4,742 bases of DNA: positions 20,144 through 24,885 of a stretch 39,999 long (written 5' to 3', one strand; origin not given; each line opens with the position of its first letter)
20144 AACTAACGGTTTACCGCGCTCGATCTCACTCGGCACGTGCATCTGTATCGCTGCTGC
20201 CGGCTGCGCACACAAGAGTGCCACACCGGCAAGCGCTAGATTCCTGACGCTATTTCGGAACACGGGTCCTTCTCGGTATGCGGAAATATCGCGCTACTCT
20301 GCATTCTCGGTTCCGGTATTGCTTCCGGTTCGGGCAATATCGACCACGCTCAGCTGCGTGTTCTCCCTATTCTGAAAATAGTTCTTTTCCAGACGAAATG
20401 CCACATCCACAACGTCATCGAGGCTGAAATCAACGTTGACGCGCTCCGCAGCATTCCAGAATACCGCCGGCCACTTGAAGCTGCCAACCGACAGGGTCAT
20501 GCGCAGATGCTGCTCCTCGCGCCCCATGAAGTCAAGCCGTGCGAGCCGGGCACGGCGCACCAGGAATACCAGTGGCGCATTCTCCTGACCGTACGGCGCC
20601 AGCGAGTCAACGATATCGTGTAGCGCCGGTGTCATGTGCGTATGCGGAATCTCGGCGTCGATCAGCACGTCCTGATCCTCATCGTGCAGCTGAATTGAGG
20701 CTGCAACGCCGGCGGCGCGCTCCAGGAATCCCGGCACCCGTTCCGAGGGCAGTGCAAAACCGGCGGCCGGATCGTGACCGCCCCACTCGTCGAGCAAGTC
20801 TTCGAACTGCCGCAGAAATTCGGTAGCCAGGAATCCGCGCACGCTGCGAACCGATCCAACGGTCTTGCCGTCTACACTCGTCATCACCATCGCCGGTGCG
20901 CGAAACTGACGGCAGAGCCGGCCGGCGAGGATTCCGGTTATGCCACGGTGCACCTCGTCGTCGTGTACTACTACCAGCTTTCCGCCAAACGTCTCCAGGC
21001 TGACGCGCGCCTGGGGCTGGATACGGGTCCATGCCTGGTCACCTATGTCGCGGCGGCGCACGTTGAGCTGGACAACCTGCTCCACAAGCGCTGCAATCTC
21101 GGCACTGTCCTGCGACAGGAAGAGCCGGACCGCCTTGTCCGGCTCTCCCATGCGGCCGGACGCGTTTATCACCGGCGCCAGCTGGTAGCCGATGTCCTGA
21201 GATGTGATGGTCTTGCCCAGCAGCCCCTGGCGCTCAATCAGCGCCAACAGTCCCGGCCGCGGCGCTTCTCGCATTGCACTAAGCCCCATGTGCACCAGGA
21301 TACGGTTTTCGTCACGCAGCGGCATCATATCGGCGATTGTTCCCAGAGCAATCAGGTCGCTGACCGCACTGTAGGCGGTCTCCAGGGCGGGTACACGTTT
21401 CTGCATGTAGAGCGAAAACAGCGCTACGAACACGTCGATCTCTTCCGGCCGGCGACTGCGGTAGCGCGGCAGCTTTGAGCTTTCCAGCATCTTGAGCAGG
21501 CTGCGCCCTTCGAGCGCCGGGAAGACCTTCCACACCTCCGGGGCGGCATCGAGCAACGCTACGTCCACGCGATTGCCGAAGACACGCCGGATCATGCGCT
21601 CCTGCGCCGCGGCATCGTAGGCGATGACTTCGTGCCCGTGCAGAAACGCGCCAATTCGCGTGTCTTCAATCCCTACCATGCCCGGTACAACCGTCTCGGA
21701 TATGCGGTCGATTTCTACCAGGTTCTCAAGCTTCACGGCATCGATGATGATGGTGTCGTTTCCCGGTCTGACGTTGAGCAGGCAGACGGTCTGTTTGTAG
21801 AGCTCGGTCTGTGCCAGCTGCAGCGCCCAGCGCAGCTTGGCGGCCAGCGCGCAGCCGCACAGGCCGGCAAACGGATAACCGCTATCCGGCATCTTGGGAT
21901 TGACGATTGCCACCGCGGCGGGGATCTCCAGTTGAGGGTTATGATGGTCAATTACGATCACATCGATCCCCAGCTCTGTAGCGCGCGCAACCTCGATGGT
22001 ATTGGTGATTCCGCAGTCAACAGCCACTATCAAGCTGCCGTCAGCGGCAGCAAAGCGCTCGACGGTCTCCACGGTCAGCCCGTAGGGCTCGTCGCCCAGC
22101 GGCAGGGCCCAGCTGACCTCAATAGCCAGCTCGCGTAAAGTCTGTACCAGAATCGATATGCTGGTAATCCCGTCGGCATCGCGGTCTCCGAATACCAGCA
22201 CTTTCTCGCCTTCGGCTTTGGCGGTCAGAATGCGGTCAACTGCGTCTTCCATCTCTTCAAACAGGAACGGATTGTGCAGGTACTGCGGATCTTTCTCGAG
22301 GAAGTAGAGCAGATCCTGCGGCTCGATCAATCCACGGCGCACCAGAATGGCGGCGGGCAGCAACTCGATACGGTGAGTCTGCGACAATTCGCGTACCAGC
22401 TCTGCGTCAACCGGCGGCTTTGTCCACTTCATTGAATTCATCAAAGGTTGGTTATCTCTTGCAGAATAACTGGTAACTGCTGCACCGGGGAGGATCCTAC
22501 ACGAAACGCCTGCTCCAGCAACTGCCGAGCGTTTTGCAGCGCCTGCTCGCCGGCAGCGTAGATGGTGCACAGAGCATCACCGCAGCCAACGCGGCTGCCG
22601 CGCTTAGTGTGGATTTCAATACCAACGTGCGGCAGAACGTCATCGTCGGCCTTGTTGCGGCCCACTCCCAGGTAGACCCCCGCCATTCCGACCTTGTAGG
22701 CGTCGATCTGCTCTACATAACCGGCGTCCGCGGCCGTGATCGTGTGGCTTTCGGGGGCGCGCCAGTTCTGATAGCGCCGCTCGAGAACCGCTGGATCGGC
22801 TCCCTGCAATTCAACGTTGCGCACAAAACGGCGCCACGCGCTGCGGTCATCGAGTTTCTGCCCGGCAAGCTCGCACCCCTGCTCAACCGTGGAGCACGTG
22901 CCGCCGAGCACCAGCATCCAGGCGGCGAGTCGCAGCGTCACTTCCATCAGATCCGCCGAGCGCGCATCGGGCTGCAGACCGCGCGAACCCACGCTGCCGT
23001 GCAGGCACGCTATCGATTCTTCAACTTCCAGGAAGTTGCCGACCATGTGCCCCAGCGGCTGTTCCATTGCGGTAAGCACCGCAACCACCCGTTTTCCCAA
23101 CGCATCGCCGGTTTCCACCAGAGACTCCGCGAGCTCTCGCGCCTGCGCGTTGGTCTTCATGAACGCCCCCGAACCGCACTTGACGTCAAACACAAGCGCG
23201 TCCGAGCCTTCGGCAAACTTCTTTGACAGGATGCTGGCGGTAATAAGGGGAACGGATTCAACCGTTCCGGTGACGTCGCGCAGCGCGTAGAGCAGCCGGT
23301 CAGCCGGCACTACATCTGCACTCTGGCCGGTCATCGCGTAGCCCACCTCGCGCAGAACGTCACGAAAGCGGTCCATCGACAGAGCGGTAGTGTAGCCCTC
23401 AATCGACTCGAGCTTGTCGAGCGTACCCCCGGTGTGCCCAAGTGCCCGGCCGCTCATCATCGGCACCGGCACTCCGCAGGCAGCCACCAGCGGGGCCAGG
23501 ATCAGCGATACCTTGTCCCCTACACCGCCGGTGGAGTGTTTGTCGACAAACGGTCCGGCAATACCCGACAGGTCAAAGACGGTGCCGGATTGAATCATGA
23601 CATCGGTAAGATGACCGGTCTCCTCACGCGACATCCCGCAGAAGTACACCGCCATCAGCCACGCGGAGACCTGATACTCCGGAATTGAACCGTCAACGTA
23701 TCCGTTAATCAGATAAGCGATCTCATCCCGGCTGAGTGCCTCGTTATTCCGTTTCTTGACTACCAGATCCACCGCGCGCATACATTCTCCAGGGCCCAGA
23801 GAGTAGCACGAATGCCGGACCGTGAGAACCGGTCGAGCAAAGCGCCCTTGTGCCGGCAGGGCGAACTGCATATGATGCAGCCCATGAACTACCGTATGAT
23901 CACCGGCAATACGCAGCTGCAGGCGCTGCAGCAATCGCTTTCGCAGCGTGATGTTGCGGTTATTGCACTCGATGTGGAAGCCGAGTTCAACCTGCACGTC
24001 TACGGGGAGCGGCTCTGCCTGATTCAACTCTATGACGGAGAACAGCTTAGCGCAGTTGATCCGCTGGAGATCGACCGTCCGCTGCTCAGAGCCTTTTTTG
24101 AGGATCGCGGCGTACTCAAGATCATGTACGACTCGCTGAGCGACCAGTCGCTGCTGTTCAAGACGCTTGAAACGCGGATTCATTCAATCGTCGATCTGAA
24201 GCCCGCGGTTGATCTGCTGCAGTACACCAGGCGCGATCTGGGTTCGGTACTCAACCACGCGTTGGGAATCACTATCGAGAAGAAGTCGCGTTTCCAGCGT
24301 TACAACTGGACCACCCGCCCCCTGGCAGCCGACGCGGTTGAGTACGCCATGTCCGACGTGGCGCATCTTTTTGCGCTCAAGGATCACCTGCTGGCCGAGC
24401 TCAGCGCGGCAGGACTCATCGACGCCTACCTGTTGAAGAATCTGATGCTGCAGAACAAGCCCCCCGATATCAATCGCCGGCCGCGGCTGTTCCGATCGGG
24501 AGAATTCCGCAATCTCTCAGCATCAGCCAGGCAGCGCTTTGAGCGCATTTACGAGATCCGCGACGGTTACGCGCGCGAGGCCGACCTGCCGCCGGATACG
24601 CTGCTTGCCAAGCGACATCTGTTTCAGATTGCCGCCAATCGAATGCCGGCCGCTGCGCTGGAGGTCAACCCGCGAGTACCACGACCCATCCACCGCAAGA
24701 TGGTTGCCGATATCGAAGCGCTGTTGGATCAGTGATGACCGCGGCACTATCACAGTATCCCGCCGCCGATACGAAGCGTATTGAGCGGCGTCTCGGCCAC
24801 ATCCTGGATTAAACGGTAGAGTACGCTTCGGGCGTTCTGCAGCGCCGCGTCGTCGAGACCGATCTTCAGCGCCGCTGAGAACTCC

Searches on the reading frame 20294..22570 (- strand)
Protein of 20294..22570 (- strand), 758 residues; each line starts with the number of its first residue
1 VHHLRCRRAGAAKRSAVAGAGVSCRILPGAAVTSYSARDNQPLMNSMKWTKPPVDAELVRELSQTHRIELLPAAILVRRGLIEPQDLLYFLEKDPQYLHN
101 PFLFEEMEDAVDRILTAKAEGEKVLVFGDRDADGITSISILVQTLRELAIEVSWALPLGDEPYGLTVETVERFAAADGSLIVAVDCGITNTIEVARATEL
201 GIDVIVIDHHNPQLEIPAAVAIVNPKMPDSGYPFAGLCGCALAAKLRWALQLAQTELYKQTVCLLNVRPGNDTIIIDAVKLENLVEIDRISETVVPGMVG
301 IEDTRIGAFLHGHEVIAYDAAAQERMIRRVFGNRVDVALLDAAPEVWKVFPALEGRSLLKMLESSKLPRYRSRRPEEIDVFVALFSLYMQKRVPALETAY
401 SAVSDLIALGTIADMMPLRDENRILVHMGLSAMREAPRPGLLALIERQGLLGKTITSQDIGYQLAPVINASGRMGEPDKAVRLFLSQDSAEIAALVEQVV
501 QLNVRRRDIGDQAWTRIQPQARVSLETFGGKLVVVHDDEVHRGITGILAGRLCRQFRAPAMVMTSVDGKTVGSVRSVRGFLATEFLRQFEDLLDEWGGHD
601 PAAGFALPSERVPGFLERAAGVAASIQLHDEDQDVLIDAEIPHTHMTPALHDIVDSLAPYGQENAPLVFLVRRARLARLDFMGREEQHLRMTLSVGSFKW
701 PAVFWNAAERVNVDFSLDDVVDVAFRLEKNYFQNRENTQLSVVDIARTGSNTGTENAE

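Call 79: search_protein_families(library=pfam, proteins=[window:20294-22570:-], max_evalue=0.00001)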
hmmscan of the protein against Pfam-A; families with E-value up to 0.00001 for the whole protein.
window:20294-22570:- (758 aa): 3 families
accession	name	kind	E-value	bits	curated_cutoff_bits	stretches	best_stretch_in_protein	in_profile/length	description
PF17768.7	RecJ_OB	-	2e-23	83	27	1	637-744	1-107/107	RecJ OB domain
PF01368.27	DHH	-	1.9e-21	77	28.1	1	123-248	1-103/125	DHH family, N-terminal domain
PF02272.25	DHHA1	-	4.4e-13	50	25.9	1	531-620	3-97/102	DHHA1 domain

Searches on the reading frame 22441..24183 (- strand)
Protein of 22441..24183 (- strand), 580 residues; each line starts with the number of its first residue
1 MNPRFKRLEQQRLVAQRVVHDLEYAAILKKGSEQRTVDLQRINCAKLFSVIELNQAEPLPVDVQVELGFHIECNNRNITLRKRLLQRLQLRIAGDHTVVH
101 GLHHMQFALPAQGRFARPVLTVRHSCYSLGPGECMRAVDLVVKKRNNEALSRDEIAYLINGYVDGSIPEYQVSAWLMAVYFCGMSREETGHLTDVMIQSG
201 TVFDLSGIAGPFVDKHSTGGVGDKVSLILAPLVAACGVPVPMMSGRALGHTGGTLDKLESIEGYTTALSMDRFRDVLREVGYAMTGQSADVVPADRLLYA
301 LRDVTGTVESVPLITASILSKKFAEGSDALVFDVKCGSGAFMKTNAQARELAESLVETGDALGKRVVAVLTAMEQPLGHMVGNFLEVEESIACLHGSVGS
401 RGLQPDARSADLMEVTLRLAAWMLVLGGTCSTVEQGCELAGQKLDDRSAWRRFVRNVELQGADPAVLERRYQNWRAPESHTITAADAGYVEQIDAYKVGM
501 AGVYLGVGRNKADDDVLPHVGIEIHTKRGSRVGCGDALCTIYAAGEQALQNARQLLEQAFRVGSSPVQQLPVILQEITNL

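Call 79: search_protein_families(library=pfam, proteins=[window:22441-24183:-], max_evalue=0.00001)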
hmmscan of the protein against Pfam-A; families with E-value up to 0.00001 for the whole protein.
window:22441-24183:- (580 aa): 3 families
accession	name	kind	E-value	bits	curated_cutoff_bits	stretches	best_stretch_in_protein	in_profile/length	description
PF00591.27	Glycos_transf_3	-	8.2e-44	150.6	27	1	211-446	3-249/253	Glycosyl transferase family, a/b domain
PF02885.22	Glycos_trans_3N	-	7.1e-20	71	26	1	139-200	2-63/63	Glycosyl transferase family, helical bundle domain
PF07831.19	PYNP_C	-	1.9e-18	66.3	27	1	489-561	1-73/75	Pyrimidine nucleoside phosphorylase C-terminal domain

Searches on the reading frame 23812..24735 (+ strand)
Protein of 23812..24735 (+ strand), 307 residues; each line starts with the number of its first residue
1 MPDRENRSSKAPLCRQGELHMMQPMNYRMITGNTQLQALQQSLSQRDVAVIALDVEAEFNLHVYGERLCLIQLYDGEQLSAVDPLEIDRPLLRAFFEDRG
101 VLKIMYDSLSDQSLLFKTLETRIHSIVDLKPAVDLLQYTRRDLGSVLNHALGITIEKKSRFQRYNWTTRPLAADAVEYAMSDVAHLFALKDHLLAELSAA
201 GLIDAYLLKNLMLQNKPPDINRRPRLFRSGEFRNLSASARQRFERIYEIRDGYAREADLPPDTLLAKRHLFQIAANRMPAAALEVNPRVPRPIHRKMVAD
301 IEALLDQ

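Call 79: search_protein_families(library=pfam, proteins=[window:23812-24735:+], max_evalue=0.00001)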
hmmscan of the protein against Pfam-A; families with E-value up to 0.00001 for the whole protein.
window:23812-24735:+ (307 aa): 1 family
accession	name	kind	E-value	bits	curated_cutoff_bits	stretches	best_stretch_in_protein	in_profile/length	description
PF01612.26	DNA_pol_A_exo1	-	1.2e-23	84.2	23.6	1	27-197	1-172/173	3'-5' exonuclease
